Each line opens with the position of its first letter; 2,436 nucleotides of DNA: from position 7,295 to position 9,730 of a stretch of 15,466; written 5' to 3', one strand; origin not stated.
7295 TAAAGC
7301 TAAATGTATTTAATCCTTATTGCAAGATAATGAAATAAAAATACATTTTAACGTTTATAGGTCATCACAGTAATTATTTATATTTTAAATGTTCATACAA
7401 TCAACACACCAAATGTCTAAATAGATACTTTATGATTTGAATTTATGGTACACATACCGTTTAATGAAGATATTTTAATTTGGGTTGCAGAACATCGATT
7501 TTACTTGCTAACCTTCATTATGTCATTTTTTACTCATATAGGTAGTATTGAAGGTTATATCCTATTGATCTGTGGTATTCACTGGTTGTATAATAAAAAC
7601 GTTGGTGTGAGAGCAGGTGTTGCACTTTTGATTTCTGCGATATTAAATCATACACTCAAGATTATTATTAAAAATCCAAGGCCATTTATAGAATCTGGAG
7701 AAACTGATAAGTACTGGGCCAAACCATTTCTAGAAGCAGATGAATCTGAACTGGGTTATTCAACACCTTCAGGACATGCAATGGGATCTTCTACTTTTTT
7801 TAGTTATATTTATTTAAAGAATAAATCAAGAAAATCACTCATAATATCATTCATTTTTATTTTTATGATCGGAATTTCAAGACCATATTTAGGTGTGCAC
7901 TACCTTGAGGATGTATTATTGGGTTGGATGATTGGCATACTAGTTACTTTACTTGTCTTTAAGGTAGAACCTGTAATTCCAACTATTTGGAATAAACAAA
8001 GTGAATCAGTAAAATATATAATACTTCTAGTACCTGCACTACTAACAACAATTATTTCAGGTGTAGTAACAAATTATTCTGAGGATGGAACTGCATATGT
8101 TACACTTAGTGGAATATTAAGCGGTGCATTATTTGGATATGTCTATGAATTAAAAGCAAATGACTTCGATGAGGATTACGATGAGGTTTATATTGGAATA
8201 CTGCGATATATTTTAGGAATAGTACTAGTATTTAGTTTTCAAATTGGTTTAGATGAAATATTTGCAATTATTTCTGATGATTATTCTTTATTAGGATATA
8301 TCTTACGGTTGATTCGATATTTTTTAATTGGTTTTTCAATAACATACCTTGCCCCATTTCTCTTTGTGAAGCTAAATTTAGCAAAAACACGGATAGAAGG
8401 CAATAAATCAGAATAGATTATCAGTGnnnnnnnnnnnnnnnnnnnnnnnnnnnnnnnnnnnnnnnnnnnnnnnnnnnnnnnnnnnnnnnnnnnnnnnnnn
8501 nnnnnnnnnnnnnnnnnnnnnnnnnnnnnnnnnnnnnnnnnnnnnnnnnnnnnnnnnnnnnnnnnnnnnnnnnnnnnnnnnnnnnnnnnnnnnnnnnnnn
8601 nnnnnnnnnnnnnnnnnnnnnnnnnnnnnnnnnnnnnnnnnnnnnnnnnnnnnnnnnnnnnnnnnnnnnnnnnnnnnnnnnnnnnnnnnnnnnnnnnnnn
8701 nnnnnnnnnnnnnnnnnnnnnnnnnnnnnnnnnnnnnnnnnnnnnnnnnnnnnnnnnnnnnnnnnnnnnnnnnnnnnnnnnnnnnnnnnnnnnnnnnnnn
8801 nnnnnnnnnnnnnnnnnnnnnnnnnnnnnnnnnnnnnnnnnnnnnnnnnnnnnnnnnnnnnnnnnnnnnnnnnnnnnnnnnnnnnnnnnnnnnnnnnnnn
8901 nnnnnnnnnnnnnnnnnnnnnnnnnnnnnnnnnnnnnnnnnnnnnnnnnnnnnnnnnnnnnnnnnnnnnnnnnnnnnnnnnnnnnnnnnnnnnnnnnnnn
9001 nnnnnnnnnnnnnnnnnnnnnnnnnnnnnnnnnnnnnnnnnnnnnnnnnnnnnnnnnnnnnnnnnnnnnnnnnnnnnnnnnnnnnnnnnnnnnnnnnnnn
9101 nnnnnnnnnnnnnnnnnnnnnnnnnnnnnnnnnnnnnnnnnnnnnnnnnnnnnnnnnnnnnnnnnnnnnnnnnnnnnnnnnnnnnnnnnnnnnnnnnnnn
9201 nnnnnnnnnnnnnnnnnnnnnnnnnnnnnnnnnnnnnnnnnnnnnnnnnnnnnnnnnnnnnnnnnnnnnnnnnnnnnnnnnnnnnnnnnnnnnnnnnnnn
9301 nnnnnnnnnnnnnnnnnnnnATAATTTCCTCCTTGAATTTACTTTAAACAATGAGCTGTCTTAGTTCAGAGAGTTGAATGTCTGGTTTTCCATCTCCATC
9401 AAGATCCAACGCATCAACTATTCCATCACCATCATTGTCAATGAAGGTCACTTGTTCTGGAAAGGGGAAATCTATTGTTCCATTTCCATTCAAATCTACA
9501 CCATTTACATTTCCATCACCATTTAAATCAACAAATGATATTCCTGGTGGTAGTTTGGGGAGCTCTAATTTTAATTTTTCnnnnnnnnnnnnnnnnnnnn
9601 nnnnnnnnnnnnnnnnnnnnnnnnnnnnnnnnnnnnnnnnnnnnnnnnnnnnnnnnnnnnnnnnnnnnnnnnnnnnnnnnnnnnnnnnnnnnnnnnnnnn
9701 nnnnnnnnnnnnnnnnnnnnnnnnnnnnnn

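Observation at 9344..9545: Flotillin ends in four DxDxDG calcium-loop repeats (dockerin/EF-hand-like tail)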

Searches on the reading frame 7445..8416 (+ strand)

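Call 3: search_protein_families(library=pfam, proteins=[window:7445-8416:+], max_evalue=1)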
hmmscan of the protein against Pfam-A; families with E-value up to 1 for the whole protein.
window:7445-8416:+ (323 aa): 4 families
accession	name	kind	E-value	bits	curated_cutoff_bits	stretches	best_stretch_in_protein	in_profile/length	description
PF01569.27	PAP2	-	5.5e-23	81.6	27.2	1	56-174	4-124/130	PAP2 superfamily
PF14378.12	PAP2_3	-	2.7e-06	27.8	27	1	102-168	122-188/190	PAP2 superfamily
PF14360.12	PAP2_C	-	0.0026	18.7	27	1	109-169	8-70/74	PAP2 superfamily C-terminal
PF09925.14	DUF2157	-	0.43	10.7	32.4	1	181-233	57-112/146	Predicted membrane protein (DUF2157)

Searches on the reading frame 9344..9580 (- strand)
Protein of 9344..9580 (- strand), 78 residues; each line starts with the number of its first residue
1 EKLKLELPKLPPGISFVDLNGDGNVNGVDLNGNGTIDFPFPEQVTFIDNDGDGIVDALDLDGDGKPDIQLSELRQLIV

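Call 3: search_protein_families(library=pfam, proteins=[window:9344-9580:-], max_evalue=1)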
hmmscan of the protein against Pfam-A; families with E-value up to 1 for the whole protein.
window:9344-9580:- (78 aa): 6 families
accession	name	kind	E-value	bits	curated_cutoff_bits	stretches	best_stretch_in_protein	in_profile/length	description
PF13202.12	EF-hand_5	-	0.00026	20.8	25.9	1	28-38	8-18/25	EF hand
PF13517.12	FG-GAP_3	-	0.0007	20.6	26.9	1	31-68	24-59/61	FG-GAP-like repeat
PF00404.24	Dockerin_1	-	0.0021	18.7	22.9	1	16-30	35-49/57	Dockerin type I domain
PF01839.29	FG-GAP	-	0.023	15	22.1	1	55-68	5-18/37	FG-GAP repeat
PF07481.16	DUF1521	-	0.075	13.5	23.6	1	27-58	47-79/169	Domain of Unknown Function (DUF1521)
PF00036.39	EF-hand_1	-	0.65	10.1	25.4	1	28-38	9-19/29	EF hand domain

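Call 13: search_solved_structures(query=A1, max_evalue=10, show_alignments=5)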
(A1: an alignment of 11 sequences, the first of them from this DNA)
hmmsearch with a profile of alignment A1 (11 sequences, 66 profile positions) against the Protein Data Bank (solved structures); distinct sequences matched with E-value up to 10: 243 (the best 60 are shown).
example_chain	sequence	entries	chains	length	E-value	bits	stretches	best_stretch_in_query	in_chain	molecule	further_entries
2k7c_A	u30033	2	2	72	0.00041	23.3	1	11-27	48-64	Calcium-binding protein 1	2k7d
3ox6_A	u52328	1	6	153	0.0011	21.8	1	12-26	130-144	Calcium-binding protein 1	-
3ox5_A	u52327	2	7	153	0.0013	21.7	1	12-26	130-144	Calcium-binding protein 1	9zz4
2lan_A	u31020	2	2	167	0.0017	21.3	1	12-26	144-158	Calcium-binding protein 1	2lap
5t7c_A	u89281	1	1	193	0.002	21.1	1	13-44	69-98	Hippocalcin-like protein 1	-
4r58_A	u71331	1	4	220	0.0033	20.4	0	15-57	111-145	Leucine Rich Repeat protein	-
2jnx_A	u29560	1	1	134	0.0047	19.9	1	44-56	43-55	Calcium binding protein 2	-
1bjf_A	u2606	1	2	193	0.0079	19.2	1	13-44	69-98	NEUROCALCIN DELTA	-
2r2i_A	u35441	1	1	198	0.0093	18.9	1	11-55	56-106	Guanylyl cyclase-activating protein 1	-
9jo8_A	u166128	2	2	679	0.0095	18.9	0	29-42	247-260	TALE repeat protein targeting mitochondiral ND1-L gene. | TALE repeat protein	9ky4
1k9u_A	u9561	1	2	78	0.01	18.8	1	44-57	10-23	Polcalcin Phl p 7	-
3pm8_A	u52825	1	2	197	0.01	18.8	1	5-27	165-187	Calcium-dependent protein kinase 2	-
2lvi_A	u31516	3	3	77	0.01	18.8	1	44-57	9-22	Polcalcin Phl p 7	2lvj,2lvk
3l19_A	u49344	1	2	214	0.011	18.7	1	12-27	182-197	Calcium/calmodulin dependent protein kinase with a kinase domain and 4 calmodulin like EF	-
5g58_A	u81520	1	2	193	0.012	18.6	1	14-44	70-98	Neuron-specific calcium-binding protein hippocalcin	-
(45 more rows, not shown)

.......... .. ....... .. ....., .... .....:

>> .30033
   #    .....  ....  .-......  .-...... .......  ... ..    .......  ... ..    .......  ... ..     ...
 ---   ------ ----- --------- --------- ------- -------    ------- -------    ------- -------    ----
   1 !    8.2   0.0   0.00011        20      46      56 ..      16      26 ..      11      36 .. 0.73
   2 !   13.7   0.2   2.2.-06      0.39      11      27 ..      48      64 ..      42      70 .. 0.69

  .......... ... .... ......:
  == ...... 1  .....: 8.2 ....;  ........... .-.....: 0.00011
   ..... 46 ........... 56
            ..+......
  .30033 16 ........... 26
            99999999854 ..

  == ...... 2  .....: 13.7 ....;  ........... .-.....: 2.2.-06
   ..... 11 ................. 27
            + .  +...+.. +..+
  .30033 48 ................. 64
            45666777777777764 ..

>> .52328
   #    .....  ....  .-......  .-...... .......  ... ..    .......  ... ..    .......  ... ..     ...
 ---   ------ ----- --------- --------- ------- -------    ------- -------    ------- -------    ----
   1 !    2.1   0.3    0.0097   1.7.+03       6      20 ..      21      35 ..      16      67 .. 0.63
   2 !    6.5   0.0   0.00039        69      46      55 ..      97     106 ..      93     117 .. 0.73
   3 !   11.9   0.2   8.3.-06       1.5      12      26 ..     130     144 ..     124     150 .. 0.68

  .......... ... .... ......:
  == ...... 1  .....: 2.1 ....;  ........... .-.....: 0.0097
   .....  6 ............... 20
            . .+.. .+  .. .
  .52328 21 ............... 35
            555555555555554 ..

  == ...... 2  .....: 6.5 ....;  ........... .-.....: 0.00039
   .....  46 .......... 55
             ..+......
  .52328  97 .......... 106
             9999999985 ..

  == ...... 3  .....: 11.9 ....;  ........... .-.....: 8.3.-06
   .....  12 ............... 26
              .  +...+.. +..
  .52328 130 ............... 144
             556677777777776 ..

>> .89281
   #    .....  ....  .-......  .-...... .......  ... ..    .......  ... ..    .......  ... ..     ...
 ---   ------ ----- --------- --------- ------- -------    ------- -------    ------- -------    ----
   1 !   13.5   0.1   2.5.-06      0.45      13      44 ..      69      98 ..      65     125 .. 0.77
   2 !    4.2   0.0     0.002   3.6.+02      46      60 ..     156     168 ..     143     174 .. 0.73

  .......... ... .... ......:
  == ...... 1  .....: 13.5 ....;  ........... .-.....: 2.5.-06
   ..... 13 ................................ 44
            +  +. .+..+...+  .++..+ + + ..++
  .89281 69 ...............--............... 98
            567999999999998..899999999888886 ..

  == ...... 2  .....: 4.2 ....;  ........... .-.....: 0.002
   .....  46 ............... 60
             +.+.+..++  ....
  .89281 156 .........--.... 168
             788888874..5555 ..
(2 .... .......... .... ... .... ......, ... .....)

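Call 15: find_homologous_proteins(query=A1, max_evalue=0.001)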
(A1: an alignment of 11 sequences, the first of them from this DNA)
Query A1 (11 sequences) (66 aa, profile of the alignment): 3 proteins with E <= 0.001 among 4925 candidates.
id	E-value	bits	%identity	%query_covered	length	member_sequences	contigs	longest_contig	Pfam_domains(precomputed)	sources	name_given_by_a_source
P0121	6.3e-5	40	45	85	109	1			-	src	-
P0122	1.2e-4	39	48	44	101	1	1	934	-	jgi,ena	-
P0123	4.5e-4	38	40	64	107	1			-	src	-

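Call 18: predict_structure(alignment_id=A1)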
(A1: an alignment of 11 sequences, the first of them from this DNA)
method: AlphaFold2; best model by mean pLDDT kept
length: 66 residues; sequences in the alignment: 11
mean_pLDDT: 84.2   pTM: 0.59
mean pLDDT of the five models: 84.2, 82.2, 79.5, 79.2, 78.5
residues with pLDDT >= 90: 7; 70-90: 55; 50-70: 4; < 50: 0
segments of 3 or more residues with pLDDT < 50: none
pLDDT, mean of each block of 10 residues (from residue 1): 83 84 85 87 87 87 70
secondary structure, 60 per line:
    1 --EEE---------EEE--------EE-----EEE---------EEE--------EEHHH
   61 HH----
elements in order: E3-5 E15-17 E33-35 E45-47 H58-62

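Call 30: fold_search(model_id=the predicted structure, library=pdb)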
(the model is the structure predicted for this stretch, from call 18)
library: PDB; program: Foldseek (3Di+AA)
matches with E <= 10: 1; with E <= 0.001: 0
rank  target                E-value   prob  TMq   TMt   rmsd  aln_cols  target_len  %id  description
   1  3d9x_A                5.2e+00  0.02  0.21  0.14   9.7        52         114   19  Structure of the head of the Bartonella adhesin BadA (released 2008-08-26)

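Call 44: search_protein_representatives(alignment_id=A1)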
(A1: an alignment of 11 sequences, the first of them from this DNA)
Query: 11 sequences, 66 profile positions. Proteins with E-value up to 0.001 (for the whole library): 872; up to 1e-10: 54; up to 1e-30: 0. The best 150 are listed.
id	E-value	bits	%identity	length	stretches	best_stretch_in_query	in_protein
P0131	4.3e-30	119.4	-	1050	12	9-55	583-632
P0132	5.7e-24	99.7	-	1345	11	31-59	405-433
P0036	3.0e-23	97.4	-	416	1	1-65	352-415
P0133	1.5e-21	92.0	-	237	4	4-55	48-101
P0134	2.2e-20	88.3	-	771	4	3-55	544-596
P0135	2.3e-18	81.8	-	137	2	12-62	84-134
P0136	4.4e-18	80.9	-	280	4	5-60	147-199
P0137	1.0e-17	79.7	-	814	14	44-61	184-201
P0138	1.5e-17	79.1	-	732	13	9-58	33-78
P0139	2.4e-17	78.5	-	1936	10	4-60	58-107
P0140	1.3e-16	76.1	-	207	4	2-57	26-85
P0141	2.0e-16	75.6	-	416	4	34-57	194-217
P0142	1.0e-15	73.3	-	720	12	28-44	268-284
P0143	1.4e-15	72.8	-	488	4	3-55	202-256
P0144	2.4e-15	72.1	-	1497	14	42-56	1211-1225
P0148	3.3e-14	68.5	-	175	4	5-30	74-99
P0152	6.5e-13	64.3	-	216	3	4-56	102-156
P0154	9.9e-13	63.7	-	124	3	3-57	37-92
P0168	4.2e-12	61.7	-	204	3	4-57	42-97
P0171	1.2e-11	60.2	-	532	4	4-56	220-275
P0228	9.8e-09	50.9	-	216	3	4-56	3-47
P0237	1.6e-08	50.3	-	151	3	4-57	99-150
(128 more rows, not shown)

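Call 46: search_protein_families(library=pfam, proteins=[P0154, P0152, P0148, P0168, P0228, P0131, P0132, P0134, P0137, P0138], max_evalue=0.01)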
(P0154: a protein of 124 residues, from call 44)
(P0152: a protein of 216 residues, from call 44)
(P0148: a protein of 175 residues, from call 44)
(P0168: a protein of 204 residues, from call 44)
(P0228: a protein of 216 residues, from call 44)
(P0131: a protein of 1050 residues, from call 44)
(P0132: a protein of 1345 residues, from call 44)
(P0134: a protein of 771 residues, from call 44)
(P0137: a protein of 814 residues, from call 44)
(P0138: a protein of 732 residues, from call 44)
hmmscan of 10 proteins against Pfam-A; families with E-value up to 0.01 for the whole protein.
P0154 (124 aa): 0 families

P0152 (216 aa): 1 family
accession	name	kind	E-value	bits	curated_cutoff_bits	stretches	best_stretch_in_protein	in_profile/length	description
PF11617.13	Cu-binding_MopE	-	0.0052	17.4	27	1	71-94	6-29/30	Putative metal-binding motif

P0148 (175 aa): 0 families

P0168 (204 aa): 0 families

P0228 (216 aa): 1 family
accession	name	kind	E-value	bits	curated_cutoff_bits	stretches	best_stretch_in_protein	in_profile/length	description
PF13202.12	EF-hand_5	-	8.6e-06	25.4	25.9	0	13-25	6-18/25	EF hand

P0131 (1050 aa): 8 families
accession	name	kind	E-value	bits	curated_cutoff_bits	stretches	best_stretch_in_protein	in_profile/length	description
PF04616.20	Glyco_hydro_43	-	4.3e-25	89.1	32.2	1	169-472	12-268/288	Glycosyl hydrolases family 43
PF13517.12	FG-GAP_3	-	2.3e-10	41.3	26.9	0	702-777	1-58/61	FG-GAP-like repeat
PF12357.13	PLD_C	-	3.5e-10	40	27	0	569-600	23-54/72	Phospholipase D C terminal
PF22428.2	Dis32-like_C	-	2.3e-07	30.7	27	0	947-959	19-31/32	DIS3-like exonuclease 2-like, C-terminal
PF13202.12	EF-hand_5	-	1.2e-05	25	25.9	0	701-711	8-18/25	EF hand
PF06707.17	DUF1194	-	4.9e-05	23.1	27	0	1000-1031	97-127/206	Protein of unknown function (DUF1194)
PF17102.10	Stealth_CR3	-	0.00026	21.3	24.2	0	686-704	20-38/49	Stealth protein CR3, conserved region 3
PF00404.24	Dockerin_1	-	0.00032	21.3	22.9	0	766-778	34-46/57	Dockerin type I domain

P0132 (1345 aa): 2 families
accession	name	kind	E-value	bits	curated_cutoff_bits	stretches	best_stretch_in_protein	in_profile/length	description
PF06739.17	SBBP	-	8.6e-37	125.3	20.5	5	1116-1149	3-37/38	Beta-propeller repeat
PF05345.18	He_PIG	-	4.7e-30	104.3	24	4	756-841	8-96/96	Putative Ig domain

P0134 (771 aa): 1 family
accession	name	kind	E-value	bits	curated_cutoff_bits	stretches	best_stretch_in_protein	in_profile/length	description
PF13202.12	EF-hand_5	-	2.8e-08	33.3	25.9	0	587-597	8-18/25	EF hand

P0137 (814 aa): 10 families
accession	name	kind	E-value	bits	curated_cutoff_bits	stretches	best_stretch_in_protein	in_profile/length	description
PF13517.12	FG-GAP_3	-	6.2e-140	456.3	26.9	14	443-500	1-60/61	FG-GAP-like repeat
PF01839.29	FG-GAP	-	1.7e-87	286.7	22.1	14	773-808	2-37/37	FG-GAP repeat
PF16743.10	PliI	-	2.7e-16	59.8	27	0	526-551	53-78/123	Periplasmic lysozyme inhibitor of I-type lysozyme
PF00404.24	Dockerin_1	-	5.5e-14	52.6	22.9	0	279-295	29-45/57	Dockerin type I domain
PF12256.14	TcdB_toxin_midN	-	3.2e-13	49.8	24.8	0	278-302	24-49/181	Insecticide toxin TcdB middle/N-terminal region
PF14779.12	BBS1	-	3.1e-08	33.9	27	0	484-553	17-87/254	Ciliary BBSome complex subunit 1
PF21955.1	CarG-like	-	2.1e-07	31.6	28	0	284-307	6-29/144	Carbapenem resistance protein CarG-like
PF13202.12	EF-hand_5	-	4.9e-05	23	25.9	0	392-403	7-18/25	EF hand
PF14783.12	BBS2_Mid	-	0.00019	21.9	27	0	278-304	78-104/108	Ciliary BBSome complex subunit 2, middle region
PF19076.6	CshA_repeat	-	0.003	18.6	27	0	407-447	53-93/103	Surface adhesin CshA repetitive domain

P0138 (732 aa): 10 families
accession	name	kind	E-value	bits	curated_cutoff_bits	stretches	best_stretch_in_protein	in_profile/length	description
PF13517.12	FG-GAP_3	-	5.5e-146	475.7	26.9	13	549-609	1-61/61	FG-GAP-like repeat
PF01839.29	FG-GAP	-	3.4e-97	317.6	22.1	14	591-628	2-37/37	FG-GAP repeat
PF21955.1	CarG-like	-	9.6e-24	84.6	28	1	486-531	3-47/144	Carbapenem resistance protein CarG-like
PF16743.10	PliI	-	3.9e-18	65.7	27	0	543-566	60-83/123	Periplasmic lysozyme inhibitor of I-type lysozyme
PF00404.24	Dockerin_1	-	1.5e-16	60.8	22.9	0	34-75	3-45/57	Dockerin type I domain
PF12256.14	TcdB_toxin_midN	-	1.6e-16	60.6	24.8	0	166-188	28-50/181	Insecticide toxin TcdB middle/N-terminal region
PF14779.12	BBS1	-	4.9e-13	49.6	27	0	163-200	14-51/254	Ciliary BBSome complex subunit 1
PF13202.12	EF-hand_5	-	4.8e-11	42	25.9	0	435-446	7-18/25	EF hand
PF14783.12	BBS2_Mid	-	5.3e-09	36.6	27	0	488-512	83-107/108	Ciliary BBSome complex subunit 2, middle region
PF00036.39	EF-hand_1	-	2e-08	33.7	25.4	0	16-27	8-19/29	EF hand domain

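Call 85: search_protein_families(library=ncbifam, proteins=[window:9344-9580:-, P0154, P0152, P0148, P0168, P0237, P0133, P0171], max_evalue=0.1)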
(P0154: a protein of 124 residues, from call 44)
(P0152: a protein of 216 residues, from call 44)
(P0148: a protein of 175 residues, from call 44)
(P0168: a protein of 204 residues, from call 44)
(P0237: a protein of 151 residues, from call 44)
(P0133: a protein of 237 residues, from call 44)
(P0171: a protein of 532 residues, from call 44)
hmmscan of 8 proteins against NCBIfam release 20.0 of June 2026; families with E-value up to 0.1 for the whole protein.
window:9344-9580:- (78 aa): 2 families
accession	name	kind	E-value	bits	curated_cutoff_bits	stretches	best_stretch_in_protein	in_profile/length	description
NF053691.1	BamM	equivalog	0.00033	19.7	315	1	18-65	240-283/376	BamM family beta-barrel-assembly machinery protein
NF041410.1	XopAW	subfamily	0.03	14.1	120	1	16-74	71-126/235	XopAW family type III secretion system calcium-binding effector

P0154 (124 aa): 2 families
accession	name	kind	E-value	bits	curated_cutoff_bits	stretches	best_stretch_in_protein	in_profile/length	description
NF033765.2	gliding_CglD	equivalog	0.00063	17.6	400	1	17-113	127-220/1124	adventurous gliding motility lipoprotein CglD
NF047639.1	throspo3_MtsD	equivalog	0.028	12.6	800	1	35-86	477-524/651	cell-cell cohesion protein MtsD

P0152 (216 aa): 0 families

P0148 (175 aa): 0 families

P0168 (204 aa): 2 families
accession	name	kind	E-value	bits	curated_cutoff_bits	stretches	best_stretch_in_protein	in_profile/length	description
NF047639.1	throspo3_MtsD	equivalog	7.5e-07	27.7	800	2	31-120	437-524/651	cell-cell cohesion protein MtsD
NF033765.2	gliding_CglD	equivalog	0.0035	15.2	400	0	70-176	140-246/1124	adventurous gliding motility lipoprotein CglD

P0237 (151 aa): 0 families

P0133 (237 aa): 1 family
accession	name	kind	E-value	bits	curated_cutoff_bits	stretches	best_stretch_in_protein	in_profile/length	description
NF047639.1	throspo3_MtsD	equivalog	0.014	13.6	800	0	79-129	479-527/651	cell-cell cohesion protein MtsD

P0171 (532 aa): 0 families
